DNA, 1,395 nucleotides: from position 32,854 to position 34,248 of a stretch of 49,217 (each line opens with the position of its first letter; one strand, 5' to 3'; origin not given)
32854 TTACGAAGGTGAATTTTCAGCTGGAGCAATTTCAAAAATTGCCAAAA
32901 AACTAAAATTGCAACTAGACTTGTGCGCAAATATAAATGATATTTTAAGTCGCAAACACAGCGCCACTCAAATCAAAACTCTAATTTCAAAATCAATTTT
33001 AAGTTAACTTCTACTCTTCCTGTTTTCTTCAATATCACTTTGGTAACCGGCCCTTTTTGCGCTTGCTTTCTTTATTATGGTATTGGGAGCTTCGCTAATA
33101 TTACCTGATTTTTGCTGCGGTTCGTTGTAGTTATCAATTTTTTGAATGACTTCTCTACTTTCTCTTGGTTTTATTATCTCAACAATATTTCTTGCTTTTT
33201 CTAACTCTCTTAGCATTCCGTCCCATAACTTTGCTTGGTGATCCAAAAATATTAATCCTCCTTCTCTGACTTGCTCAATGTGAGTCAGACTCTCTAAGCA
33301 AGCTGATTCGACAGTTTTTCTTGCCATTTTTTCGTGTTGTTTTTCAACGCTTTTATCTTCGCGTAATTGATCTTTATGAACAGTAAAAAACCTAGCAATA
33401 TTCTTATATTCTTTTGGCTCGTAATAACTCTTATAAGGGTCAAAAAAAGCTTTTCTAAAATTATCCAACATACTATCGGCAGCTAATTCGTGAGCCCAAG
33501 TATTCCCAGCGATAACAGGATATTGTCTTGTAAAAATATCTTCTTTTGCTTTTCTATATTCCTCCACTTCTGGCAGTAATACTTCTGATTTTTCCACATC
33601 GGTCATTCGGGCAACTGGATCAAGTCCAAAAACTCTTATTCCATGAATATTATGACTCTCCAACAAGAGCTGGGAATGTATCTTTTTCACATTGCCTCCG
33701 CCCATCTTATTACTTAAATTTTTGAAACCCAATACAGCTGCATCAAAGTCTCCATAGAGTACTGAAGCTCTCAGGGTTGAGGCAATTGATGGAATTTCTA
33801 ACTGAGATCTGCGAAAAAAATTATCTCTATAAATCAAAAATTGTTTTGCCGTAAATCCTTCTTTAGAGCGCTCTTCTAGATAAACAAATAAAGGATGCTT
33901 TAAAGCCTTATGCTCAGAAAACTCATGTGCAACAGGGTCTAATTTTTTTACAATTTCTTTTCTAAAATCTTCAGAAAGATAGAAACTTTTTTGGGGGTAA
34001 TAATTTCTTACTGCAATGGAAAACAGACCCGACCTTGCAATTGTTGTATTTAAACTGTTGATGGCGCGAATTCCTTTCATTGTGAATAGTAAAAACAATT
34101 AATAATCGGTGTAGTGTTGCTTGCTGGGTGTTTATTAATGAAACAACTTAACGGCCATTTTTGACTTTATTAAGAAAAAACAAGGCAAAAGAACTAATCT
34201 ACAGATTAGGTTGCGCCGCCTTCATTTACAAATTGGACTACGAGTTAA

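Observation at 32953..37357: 4.35-kb three-gene islet inserted precisely at the gpsA|guaA junction, bounded by 55-bp direct repeats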

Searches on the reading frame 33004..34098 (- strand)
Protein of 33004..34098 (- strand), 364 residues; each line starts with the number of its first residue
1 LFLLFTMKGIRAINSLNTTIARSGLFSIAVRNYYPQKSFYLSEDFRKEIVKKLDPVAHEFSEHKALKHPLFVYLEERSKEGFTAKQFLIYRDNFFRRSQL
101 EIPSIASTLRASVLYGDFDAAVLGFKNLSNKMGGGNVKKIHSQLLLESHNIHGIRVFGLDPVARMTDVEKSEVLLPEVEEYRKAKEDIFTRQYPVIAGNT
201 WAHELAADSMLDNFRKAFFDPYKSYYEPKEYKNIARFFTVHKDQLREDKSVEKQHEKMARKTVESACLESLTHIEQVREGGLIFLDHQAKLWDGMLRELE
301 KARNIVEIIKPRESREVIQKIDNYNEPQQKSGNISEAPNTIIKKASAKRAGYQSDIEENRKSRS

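Call 6: search_protein_families(library=pfam, proteins=[window:33004-34098:-])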
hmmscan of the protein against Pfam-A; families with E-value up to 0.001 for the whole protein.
window:33004-34098:- (364 aa): 0 families

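Call 7: search_protein_families(library=ncbifam, proteins=[window:33004-34098:-])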
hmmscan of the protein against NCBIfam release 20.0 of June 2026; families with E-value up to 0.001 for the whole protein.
window:33004-34098:- (364 aa): 0 families

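Call 17: find_homologous_proteins(query=window:33004-34083:-)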
Query window:33004-34083:- (359 aa): 35 proteins with E <= 0.001 among 2608 candidates.
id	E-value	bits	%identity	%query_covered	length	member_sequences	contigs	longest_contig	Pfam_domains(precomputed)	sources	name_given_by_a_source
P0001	9.5e-234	793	100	100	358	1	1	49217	-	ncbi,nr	ncbi:MAG: hypothetical protein SFV53_00335 [Rickettsiales bacterium]|nr:hypothetical protein [Ricket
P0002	3.5e-145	502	64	97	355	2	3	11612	PF14518.12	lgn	-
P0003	5.7e-141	488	69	85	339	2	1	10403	PF14518.12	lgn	-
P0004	1.7e-135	470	62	93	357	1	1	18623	PF14518.12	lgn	-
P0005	2.0e-135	470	61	98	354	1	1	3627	-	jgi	jgi:hypothetical protein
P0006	7.4e-133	461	64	86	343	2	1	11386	PF14518.12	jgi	jgi:hypothetical protein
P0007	3.4e-131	456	61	94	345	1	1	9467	-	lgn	-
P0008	6.6e-123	428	63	84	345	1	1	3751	PF14518.12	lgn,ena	-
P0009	2.4e-114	400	58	85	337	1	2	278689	PF14518.12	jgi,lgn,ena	-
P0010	5.3e-111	389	59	83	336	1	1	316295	-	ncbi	-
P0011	2.0e-105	371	58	82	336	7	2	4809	PF14518.12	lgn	-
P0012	3.8e-105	370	53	91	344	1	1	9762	PF14518.12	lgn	-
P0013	3.1e-104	367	55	84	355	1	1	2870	PF14518.12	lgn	-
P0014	5.8e-104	366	59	76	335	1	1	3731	PF14518.12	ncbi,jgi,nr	ncbi:MAG: hypothetical protein FJ368_05480 [Pelagibacterales bacterium]|nr:hypothetical protein [Pel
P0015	4.5e-101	357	59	76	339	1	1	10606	PF14518.12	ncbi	-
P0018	1.1e-98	349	56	77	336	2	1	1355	PF14518.12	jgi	-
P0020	2.2e-97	345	57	76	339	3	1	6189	PF14518.12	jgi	jgi:hypothetical protein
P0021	1.9e-92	328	51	81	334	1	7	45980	PF14518.12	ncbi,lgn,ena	-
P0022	2.7e-92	328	53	80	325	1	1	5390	PF14518.12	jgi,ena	-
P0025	5.4e-83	297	50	75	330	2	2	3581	PF14518.12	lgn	-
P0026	1.9e-79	286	48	72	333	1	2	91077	PF14518.12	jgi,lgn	jgi:hypothetical protein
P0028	6.9e-78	280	42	91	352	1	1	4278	PF14518.12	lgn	-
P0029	1.3e-77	280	51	71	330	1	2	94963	PF14518.12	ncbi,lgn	-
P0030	2.3e-73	266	48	74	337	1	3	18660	PF14518.12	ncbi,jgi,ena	jgi:hypothetical protein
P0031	1.4e-72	263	47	74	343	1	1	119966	PF14518.12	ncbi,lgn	-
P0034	6.4e-57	212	39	79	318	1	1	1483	PF14518.12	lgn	-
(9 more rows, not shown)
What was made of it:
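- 33004..34080 (-): Heme-oxygenase-like diiron oxidase (HDO)-fold protein, 358 aa, cargo gene 1. Its stop codon overlaps the gpsA stop (TTAA, 33004-33007). 35 homologues, many carrying PF14518 (call 17).
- On Heme-oxygenase-like diiron oxidase (HDO) superfamily (cargo gene 33004-34080): Homologues carry PF14518 (call 17).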

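Call 18: find_encoding_contigs(protein=P0002, flank=8000, max_places=4)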
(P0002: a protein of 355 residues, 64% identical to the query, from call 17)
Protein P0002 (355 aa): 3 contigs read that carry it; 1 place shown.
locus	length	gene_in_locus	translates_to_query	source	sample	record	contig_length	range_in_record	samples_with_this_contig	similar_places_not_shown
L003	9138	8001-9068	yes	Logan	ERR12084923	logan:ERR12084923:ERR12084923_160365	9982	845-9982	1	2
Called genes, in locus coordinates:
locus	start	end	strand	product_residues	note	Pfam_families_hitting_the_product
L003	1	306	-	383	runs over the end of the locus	?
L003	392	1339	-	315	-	PF00126:HTH_1, PF03466:LysR_substrate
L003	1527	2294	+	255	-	PF00512:HisKA, PF02518:HATPase_c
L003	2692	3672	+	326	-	PF00145:DNA_methylase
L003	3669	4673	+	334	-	-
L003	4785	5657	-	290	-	PF01909:NTP_transf_2 (faint), PF18765:Polbeta (weak), PF05168:HEPN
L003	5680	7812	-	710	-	PF02743:dCache_1, PF13581:HATPase_c_2 (faint), PF02518:HATPase_c, PF00072:Response_reg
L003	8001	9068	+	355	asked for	PF14518:Haem_oxygenas_2 (weak)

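Call 19: find_encoding_contigs(protein=P0004, flank=8000, max_places=3)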
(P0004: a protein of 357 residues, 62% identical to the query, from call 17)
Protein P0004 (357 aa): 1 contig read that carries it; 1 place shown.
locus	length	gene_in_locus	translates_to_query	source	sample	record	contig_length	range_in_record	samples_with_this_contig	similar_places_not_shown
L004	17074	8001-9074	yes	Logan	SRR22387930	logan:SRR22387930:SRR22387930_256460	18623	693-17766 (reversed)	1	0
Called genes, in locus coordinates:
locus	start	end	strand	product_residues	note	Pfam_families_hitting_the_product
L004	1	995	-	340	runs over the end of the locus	PF04613:LpxD, PF25247:LbH_GLGC (faint), PF25084:LbH_EIF2B, PF25087:GMPPB_C, PF00132:Hexapep, PF14602:Hexapep_2 (weak), PF00132:Hexapep (weak)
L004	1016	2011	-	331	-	PF00437:T2SSE, PF27713:UCP018868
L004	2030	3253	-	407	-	PF13609:Porin_4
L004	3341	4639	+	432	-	PF08245:Mur_ligase_M, PF02875:Mur_ligase_C (weak), PF27239:FOL3_C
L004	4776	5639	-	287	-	PF05168:HEPN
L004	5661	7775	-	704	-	PF02743:dCache_1, PF13581:HATPase_c_2 (weak), PF02518:HATPase_c, PF00072:Response_reg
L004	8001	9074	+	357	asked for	PF14518:Haem_oxygenas_2 (weak)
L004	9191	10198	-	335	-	PF27087:LRR_TMOD-LMOD, PF00560:LRR_1 (faint), PF12799:LRR_4 (faint), PF13516:LRR_6 (faint), PF27087:LRR_TMOD-LMOD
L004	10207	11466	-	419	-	PF00070:Pyr_redox (weak), PF01266:DAO, PF03486:HI0933_like (faint), PF07992:Pyr_redox_2 (faint), PF13450:NAD_binding_8 (weak)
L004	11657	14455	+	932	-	PF13361:UvrD_C, PF12705:PDDEXK_1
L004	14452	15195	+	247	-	PF01416:PseudoU_synth_1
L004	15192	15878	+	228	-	PF27733:UCP029691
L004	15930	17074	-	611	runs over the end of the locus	?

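Call 20: find_encoding_contigs(protein=P0003, flank=8000, max_places=3)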
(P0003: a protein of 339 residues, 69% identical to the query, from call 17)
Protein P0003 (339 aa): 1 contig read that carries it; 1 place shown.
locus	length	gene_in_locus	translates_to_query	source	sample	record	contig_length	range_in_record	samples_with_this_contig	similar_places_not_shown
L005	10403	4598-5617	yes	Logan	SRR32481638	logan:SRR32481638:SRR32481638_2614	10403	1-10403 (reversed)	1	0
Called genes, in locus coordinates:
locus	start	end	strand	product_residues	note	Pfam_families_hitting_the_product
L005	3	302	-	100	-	?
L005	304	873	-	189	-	PF03544:TonB_C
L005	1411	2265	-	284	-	PF05168:HEPN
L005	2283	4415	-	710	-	PF02743:dCache_1, PF13581:HATPase_c_2 (faint), PF02518:HATPase_c, PF00072:Response_reg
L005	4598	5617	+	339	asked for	PF14518:Haem_oxygenas_2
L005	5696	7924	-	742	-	PF00141:peroxidase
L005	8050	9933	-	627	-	PF02543:Carbam_trans_N, PF16861:Carbam_trans_C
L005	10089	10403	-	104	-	?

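Call 24: find_related_loci(query=A1, collection=metagenome_contigs, flank=10000)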
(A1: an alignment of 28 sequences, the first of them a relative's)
Query A1 (358 aa) in metagenome_contigs; peptide patterns used: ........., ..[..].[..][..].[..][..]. (x = any residue, [..] = any of these).
76 stretches matched a pattern; 7 encode a relative of the query (tblastn E <= 1e-3); 7 distinct loci.
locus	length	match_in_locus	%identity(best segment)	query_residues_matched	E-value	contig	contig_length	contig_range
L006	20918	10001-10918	58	2-306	3e-122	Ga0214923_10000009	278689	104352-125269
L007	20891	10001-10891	59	10-306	2e-118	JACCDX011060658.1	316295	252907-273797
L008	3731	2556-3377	59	35-308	3e-113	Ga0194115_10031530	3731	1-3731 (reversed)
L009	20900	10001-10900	56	5-305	2e-107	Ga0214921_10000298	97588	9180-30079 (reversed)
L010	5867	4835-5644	42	35-308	6e-76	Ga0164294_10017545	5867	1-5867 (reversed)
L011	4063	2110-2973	38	35-342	1e-61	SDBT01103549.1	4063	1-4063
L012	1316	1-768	40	61-316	8e-57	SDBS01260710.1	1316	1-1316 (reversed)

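Call 45: find_homologous_proteins(query=L009:11041-11886:+, max_evalue=1e-60)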
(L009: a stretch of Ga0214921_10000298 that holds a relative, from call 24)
Query L009:11041-11886:+ (282 aa): 6839 proteins with E <= 1e-60 among 8000 candidates; the best 120 are listed.
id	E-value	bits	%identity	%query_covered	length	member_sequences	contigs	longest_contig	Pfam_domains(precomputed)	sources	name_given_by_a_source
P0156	1.4e-179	613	100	100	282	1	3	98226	PF00800.24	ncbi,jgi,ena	-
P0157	3.9e-179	611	100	100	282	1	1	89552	PF00800.24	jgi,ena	jgi:prephenate dehydratase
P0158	1.5e-176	603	98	100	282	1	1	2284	PF00800.24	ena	-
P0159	2.9e-176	602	98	100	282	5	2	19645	PF00800.24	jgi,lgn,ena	-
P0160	3.3e-176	602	98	100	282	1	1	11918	PF00800.24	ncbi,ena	-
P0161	1.1e-175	600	98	100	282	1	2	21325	PF00800.24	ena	-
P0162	2.5e-175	599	98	100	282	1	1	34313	PF00800.24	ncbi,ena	-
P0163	4.4e-175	598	97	100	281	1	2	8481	PF00800.24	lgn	-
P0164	1.4e-172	590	97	100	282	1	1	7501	PF00800.24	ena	-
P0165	1.3e-170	584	94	100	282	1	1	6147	PF00800.24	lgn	-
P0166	8.3e-170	581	94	100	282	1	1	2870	PF00800.24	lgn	-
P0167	2.4e-169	579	93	100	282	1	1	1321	PF00800.24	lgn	-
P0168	9.9e-153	525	83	100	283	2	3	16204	PF00800.24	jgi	jgi:prephenate dehydratase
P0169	2.6e-148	510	81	100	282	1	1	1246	PF00800.24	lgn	-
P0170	4.1e-147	507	79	100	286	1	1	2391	PF00800.24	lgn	-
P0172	2.1e-139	481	78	100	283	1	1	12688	PF00800.24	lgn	-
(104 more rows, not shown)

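Call 46: find_encoding_contigs(protein=P0162, flank=7000, max_places=2)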
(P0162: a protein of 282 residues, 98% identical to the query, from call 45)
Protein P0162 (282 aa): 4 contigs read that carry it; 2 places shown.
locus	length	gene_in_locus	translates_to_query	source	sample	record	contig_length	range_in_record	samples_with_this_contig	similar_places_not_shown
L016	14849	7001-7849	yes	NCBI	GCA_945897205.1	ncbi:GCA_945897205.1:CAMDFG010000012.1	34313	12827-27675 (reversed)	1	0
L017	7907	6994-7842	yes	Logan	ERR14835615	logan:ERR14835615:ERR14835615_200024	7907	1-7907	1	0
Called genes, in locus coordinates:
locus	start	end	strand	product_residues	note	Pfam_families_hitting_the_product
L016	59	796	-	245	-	PF13489:Methyltransf_23, PF02353:CMAS, PF05175:MTS, PF06325:PrmA, PF13847:Methyltransf_31, PF08241:Methyltransf_11, PF08242:Methyltransf_12, PF13649:Methyltransf_25, +4 more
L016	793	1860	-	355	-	PF03193:RsgA_GTPase (faint), PF00350:Dynamin_N (faint), PF01926:MMR_HSR1, PF02421:FeoB_N, PF04548:AIG1 (weak), PF10662:PduV-EutP, PF00009:GTP_EFTU, PF07650:KH_2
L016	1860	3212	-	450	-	PF01474:DAHP_synth_2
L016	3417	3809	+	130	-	PF00072:Response_reg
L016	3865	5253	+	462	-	-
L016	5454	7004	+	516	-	PF02743:dCache_1 (weak), PF00512:HisKA, PF02518:HATPase_c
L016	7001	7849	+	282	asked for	PF00800:PDT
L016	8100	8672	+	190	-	PF03602:Cons_hypoth95, PF05175:MTS, PF09445:Methyltransf_15 (weak), PF13847:Methyltransf_31, PF13649:Methyltransf_25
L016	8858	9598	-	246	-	-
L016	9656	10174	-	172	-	-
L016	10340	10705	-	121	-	-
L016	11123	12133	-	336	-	PF00044:Gp_dh_N, PF02800:Gp_dh_C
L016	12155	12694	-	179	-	-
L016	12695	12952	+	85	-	-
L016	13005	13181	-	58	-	-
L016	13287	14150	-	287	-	-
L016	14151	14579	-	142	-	PF02472:ExbD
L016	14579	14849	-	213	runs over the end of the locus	PF03548:LolA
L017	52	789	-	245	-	PF13489:Methyltransf_23, PF02353:CMAS, PF05175:MTS, PF06325:PrmA, PF13847:Methyltransf_31, PF08241:Methyltransf_11, PF08242:Methyltransf_12, PF13649:Methyltransf_25, +4 more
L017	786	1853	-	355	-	PF03193:RsgA_GTPase (faint), PF00350:Dynamin_N (faint), PF01926:MMR_HSR1, PF02421:FeoB_N, PF04548:AIG1 (weak), PF10662:PduV-EutP, PF00009:GTP_EFTU, PF07650:KH_2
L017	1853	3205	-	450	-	PF01474:DAHP_synth_2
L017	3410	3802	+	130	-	PF00072:Response_reg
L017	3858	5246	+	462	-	-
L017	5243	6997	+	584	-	PF02743:dCache_1 (weak), PF00512:HisKA, PF02518:HATPase_c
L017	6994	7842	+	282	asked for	PF00800:PDT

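Call 47: find_encoding_contigs(protein=P0168, flank=7000, max_places=2)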
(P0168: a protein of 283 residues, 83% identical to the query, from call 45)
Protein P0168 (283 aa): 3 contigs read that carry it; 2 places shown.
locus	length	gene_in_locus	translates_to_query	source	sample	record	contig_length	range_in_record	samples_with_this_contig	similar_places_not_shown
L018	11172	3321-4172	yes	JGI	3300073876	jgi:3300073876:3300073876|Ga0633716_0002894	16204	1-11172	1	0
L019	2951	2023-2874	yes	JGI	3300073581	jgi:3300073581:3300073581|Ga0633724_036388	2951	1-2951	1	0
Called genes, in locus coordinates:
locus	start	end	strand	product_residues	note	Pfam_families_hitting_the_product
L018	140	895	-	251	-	PF13489:Methyltransf_23, PF06325:PrmA, PF02353:CMAS, PF05175:MTS, PF13649:Methyltransf_25, PF13847:Methyltransf_31, PF08241:Methyltransf_11, PF08242:Methyltransf_12, +2 more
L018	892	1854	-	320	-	PF03193:RsgA_GTPase (faint), PF00009:GTP_EFTU, PF00350:Dynamin_N (faint), PF01926:MMR_HSR1, PF02421:FeoB_N, PF04548:AIG1 (weak), PF10662:PduV-EutP, PF07650:KH_2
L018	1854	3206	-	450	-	PF01474:DAHP_synth_2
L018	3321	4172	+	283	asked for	PF00800:PDT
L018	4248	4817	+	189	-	PF03602:Cons_hypoth95, PF05175:MTS, PF06325:PrmA (weak), PF09445:Methyltransf_15 (weak), PF13847:Methyltransf_31, PF13649:Methyltransf_25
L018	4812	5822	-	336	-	PF00044:Gp_dh_N, PF02800:Gp_dh_C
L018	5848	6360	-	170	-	-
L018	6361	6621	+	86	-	-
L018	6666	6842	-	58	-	-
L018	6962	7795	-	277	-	-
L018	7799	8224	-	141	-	PF02472:ExbD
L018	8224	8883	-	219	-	PF03548:LolA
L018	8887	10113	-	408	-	PF00375:SDF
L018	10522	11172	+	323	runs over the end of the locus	PF16868:NMT1_3, PF09084:NMT1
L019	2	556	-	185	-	?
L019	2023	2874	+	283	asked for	PF00800:PDT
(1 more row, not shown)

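Call 48: find_encoding_contigs(protein=P0172, flank=7000, max_places=2)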
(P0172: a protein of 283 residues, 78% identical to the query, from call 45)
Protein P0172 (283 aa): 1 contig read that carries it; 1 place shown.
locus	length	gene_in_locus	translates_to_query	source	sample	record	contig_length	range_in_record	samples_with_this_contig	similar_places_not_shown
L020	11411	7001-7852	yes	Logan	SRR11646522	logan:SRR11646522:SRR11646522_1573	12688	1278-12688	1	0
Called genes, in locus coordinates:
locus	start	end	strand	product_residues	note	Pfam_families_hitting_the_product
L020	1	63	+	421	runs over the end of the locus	PF00675:Peptidase_M16, PF05193:Peptidase_M16_C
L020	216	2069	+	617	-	PF01590:GAF, PF00512:HisKA, PF02518:HATPase_c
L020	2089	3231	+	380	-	-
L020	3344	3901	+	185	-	-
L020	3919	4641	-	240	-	PF01209:Ubie_methyltran (weak), PF13489:Methyltransf_23, PF02353:CMAS, PF05175:MTS, PF13649:Methyltransf_25, PF13847:Methyltransf_31, PF08241:Methyltransf_11, PF08242:Methyltransf_12, +1 more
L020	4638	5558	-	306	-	PF00009:GTP_EFTU, PF01926:MMR_HSR1, PF02421:FeoB_N, PF03193:RsgA_GTPase (faint), PF04548:AIG1 (weak), PF10662:PduV-EutP, PF00350:Dynamin_N (faint), PF07650:KH_2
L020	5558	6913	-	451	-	PF01474:DAHP_synth_2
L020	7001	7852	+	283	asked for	PF00800:PDT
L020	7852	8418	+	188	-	PF03602:Cons_hypoth95, PF05175:MTS, PF09445:Methyltransf_15, PF13847:Methyltransf_31, PF08241:Methyltransf_11 (weak), PF13649:Methyltransf_25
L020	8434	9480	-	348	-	-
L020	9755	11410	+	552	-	?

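Call 54: search_protein_families(library=padloc, proteins=[window:33004-34083:-], max_evalue=0.01)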
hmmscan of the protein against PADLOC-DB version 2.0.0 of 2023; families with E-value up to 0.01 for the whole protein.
window:33004-34083:- (359 aa): 1 family
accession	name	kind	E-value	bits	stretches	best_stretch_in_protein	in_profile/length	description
PDLC01068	CARF_PIN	-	0.0034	14.6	1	269-328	186-243/373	CARF+PIN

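Call 55: search_solved_structures(query=window:33004-34083:-, max_evalue=1)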
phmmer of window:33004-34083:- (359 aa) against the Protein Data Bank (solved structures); distinct sequences matched with E-value up to 1: 2.
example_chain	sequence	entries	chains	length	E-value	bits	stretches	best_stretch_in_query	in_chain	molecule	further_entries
9vwb_A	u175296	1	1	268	0.0028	20.3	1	248-305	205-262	DUF3050 domain-containing protein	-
5h6z_A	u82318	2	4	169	0.74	12.4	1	133-210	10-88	SET domain-containing protein 7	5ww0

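Call 58: find_encoding_contigs(protein=P0006, flank=8000, max_places=2)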
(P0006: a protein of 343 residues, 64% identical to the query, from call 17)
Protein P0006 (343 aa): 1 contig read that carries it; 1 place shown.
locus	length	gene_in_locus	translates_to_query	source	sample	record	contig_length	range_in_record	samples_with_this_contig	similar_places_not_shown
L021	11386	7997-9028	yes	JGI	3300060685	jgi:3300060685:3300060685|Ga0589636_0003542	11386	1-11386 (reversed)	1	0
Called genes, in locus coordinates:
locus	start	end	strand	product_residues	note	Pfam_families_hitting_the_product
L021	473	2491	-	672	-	PF07715:Plug, PF00593:TonB_dep_Rec_b-barrel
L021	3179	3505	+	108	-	PF01257:2Fe-2S_thioredx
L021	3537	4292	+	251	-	PF12796:Ank_2 (weak), PF13857:Ank_5 (faint), PF12796:Ank_2 (weak)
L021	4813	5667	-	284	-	PF05168:HEPN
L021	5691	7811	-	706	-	PF02743:dCache_1, PF02518:HATPase_c, PF00072:Response_reg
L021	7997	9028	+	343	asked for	PF14518:Haem_oxygenas_2 (weak)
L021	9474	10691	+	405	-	-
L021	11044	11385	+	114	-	?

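Call 59: find_encoding_contigs(protein=P0015, flank=8000, max_places=2)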
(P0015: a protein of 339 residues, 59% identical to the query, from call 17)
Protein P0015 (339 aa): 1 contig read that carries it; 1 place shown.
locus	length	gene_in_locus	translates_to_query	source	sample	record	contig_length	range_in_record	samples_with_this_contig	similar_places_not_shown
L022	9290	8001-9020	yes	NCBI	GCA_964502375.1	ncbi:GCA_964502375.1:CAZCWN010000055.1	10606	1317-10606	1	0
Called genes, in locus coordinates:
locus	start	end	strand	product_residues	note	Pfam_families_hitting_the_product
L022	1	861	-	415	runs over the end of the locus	PF13657:Couple_hipA, PF07804:HipA_C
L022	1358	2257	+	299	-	PF01145:Band_7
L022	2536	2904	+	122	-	PF01609:DDE_Tnp_1 (weak), PF13612:DDE_Tnp_1_3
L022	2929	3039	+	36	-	-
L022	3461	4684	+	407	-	PF13173:AAA_14, PF13635:DUF4143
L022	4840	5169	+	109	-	-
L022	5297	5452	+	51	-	-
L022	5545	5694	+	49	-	-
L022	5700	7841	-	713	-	PF02743:dCache_1, PF00512:HisKA (weak), PF02518:HATPase_c, PF00072:Response_reg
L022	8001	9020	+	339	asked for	PF14518:Haem_oxygenas_2 (weak)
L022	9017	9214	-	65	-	-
